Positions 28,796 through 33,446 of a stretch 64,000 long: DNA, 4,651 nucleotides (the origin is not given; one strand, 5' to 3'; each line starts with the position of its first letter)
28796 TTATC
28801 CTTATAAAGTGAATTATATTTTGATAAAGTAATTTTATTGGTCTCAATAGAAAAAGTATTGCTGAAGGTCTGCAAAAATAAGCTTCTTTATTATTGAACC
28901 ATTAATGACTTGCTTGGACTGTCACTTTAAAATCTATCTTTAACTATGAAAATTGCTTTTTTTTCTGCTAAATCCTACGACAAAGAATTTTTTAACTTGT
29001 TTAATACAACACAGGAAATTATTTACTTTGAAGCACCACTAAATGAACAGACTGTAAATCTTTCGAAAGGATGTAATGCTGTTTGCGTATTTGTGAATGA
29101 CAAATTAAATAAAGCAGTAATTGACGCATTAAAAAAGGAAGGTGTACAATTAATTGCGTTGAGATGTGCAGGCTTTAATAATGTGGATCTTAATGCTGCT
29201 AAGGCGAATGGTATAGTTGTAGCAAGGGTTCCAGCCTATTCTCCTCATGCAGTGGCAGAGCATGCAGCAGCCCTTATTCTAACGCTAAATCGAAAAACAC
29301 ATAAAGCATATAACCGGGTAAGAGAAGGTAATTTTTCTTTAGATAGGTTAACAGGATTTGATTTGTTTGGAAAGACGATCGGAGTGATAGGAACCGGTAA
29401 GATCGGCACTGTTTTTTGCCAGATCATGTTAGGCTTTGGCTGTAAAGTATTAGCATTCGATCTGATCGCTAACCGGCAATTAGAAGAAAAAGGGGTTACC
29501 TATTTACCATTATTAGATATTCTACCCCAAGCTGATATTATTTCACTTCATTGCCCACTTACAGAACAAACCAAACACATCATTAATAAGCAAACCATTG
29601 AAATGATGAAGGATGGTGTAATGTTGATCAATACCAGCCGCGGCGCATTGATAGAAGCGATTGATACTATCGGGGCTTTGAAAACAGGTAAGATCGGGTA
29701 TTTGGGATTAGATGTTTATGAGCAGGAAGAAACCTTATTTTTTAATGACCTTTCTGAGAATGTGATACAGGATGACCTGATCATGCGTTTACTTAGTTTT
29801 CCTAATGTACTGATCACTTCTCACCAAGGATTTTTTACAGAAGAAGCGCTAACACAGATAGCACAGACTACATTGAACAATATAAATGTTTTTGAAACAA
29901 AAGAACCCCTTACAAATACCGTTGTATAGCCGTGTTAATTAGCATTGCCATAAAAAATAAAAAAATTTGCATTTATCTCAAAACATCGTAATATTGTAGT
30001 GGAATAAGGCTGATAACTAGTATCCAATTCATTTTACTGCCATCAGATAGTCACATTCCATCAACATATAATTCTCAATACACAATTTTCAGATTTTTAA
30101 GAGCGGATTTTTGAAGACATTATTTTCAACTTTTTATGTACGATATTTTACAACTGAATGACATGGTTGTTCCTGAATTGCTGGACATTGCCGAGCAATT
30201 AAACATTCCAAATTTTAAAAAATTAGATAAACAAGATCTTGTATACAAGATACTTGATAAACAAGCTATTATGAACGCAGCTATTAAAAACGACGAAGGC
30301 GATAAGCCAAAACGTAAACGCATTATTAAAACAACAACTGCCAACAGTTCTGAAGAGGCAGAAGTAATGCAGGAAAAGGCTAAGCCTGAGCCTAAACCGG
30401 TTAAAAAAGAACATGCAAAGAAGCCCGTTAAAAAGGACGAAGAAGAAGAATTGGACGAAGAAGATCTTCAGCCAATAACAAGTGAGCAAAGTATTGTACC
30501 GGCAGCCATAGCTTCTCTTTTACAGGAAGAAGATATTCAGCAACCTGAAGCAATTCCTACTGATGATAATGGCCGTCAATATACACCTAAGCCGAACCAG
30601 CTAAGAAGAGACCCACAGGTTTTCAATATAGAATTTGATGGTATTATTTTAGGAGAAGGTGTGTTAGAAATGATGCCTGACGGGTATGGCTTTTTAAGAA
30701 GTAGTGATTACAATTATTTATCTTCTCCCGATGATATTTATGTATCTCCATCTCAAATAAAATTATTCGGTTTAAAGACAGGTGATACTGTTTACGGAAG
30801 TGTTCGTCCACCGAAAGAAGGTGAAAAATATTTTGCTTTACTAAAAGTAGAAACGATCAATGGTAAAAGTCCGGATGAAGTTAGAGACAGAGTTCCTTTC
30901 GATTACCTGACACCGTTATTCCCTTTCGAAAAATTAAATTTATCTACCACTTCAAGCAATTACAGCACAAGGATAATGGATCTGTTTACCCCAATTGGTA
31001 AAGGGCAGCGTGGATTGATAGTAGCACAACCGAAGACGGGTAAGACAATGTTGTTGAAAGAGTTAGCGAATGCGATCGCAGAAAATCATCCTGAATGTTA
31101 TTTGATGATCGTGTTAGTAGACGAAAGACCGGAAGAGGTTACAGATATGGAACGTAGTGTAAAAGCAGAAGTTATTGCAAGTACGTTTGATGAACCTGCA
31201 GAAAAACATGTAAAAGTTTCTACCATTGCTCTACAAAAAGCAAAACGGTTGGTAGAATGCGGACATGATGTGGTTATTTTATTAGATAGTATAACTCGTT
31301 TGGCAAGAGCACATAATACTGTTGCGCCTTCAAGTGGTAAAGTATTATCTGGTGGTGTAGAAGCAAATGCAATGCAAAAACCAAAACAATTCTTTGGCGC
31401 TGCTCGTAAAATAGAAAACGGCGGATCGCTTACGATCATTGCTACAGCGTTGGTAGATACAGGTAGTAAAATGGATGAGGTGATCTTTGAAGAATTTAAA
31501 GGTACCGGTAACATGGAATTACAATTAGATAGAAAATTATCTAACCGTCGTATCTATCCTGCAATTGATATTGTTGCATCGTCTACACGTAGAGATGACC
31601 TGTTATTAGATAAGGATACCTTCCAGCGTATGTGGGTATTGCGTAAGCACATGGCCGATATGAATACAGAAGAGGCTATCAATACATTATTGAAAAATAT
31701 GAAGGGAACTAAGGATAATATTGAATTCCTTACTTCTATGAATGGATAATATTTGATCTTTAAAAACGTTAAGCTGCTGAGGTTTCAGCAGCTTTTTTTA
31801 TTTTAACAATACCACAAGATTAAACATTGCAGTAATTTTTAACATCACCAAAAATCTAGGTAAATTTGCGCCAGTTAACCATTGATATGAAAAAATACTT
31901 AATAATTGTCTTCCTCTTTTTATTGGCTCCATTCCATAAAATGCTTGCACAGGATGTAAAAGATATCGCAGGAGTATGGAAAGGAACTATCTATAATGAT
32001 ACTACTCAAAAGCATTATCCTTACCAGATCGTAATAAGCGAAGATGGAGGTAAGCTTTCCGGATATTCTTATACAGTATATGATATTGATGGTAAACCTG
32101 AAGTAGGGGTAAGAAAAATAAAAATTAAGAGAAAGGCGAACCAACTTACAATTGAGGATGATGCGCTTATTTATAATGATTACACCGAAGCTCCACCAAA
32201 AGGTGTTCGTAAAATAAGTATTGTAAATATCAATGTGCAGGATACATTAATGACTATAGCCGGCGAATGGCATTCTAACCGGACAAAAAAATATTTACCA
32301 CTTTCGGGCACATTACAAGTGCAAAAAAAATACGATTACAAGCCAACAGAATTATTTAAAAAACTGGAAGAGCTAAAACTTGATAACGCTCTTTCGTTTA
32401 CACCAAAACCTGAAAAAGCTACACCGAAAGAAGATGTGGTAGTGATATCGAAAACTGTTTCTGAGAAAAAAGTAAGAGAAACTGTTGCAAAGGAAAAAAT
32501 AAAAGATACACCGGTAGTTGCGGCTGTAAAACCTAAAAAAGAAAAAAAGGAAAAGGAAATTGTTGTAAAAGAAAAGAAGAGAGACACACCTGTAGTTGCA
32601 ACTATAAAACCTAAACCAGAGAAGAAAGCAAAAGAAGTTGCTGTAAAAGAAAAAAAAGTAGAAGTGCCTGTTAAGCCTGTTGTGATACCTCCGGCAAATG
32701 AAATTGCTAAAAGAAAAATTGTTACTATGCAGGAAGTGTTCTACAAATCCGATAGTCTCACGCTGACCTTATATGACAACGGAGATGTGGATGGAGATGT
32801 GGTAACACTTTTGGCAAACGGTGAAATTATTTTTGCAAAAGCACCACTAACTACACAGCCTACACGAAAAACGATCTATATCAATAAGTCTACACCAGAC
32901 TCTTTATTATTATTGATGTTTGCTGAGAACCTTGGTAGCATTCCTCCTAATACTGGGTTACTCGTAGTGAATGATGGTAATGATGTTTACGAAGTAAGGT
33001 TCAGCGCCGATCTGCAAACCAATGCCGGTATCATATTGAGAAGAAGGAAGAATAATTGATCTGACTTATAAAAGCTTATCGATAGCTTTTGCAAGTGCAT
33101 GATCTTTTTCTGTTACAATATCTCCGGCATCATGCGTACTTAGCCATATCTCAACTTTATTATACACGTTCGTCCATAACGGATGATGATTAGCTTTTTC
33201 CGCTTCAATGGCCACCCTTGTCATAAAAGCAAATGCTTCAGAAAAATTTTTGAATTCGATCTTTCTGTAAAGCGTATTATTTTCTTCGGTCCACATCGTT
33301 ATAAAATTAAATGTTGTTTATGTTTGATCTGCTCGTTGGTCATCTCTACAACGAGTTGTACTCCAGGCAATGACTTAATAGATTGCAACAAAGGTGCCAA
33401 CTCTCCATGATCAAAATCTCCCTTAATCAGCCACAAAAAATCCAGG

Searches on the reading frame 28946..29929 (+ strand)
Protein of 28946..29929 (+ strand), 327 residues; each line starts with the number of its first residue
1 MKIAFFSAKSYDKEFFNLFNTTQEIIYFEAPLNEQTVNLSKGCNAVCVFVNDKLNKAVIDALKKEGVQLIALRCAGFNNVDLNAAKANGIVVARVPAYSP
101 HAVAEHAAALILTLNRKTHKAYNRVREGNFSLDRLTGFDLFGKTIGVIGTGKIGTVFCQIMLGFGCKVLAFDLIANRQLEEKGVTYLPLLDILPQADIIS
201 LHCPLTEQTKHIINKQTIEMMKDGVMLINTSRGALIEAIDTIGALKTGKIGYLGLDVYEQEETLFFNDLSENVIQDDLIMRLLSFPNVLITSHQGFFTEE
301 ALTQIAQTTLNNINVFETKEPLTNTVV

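Call 30: search_protein_families(library=pfam, proteins=[window:28946-29929:+], max_evalue=0.001)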
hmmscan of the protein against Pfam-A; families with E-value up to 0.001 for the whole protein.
window:28946-29929:+ (327 aa): 5 families
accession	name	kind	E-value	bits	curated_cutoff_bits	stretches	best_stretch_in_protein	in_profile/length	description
PF02826.25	2-Hacid_dh_C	-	1.3e-49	168.5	25.1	1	109-295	2-178/178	D-isomer specific 2-hydroxyacid dehydrogenase, NAD binding domain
PF00389.36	2-Hacid_dh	-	5e-34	117.3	24.6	1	4-326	2-133/134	D-isomer specific 2-hydroxyacid dehydrogenase, catalytic domain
PF03446.21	NAD_binding_2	-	1.5e-05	25.5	21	1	144-255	1-117/161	NAD binding domain of 6-phosphogluconate dehydrogenase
PF00670.27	AdoHcyase_NAD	-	0.00061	20.4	27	1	132-231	13-110/162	S-adenosyl-L-homocysteine hydrolase, NAD binding domain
PF07991.19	KARI_N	-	0.00089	19.3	20.6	0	141-228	3-92/165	Acetohydroxy acid isomeroreductase, NADPH-binding domain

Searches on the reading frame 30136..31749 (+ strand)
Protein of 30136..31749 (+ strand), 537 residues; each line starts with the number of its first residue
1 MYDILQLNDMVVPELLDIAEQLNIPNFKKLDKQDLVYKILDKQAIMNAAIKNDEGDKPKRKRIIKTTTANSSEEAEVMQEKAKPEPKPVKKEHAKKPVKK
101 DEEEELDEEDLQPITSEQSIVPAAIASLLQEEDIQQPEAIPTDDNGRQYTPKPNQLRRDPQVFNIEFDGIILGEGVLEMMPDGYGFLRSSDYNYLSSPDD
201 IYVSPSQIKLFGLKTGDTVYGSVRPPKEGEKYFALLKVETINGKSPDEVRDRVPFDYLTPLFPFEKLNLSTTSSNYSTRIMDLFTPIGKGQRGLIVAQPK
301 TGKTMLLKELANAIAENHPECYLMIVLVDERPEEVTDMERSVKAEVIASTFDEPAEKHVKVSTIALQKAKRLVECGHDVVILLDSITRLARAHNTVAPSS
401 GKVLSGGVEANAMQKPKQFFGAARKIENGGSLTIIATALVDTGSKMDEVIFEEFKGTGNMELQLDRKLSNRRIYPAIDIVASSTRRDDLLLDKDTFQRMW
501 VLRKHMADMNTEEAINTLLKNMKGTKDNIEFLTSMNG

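Call 30: search_protein_families(library=pfam, proteins=[window:30136-31749:+], max_evalue=0.001)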
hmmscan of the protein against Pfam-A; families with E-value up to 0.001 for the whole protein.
window:30136-31749:+ (537 aa): 4 families
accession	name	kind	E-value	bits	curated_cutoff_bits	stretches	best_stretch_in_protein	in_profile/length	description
PF07497.18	Rho_RNA_bind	-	6.4e-35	119.2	27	1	174-247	2-73/73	Rho termination factor, RNA-binding domain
PF00006.31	ATP-synt_ab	-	4.4e-29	102.1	29.5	1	279-483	3-212/213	ATP synthase alpha/beta family, nucleotide-binding domain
PF07498.18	Rho_N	-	2.5e-11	43.8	24.9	1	6-45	1-40/43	Rho termination factor, N-terminal domain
PF05729.18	NACHT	-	5.1e-05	23.6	26.7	1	302-395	12-99/167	NACHT domain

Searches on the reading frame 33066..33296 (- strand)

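Call 30: search_protein_families(library=pfam, proteins=[window:33066-33296:-], max_evalue=0.001)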
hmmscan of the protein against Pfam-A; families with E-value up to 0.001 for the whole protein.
window:33066-33296:- (76 aa): 1 family
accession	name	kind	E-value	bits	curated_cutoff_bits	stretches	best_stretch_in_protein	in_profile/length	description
PF01329.24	Pterin_4a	-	1.8e-26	92.5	26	1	2-75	18-91/91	Pterin 4 alpha carbinolamine dehydratase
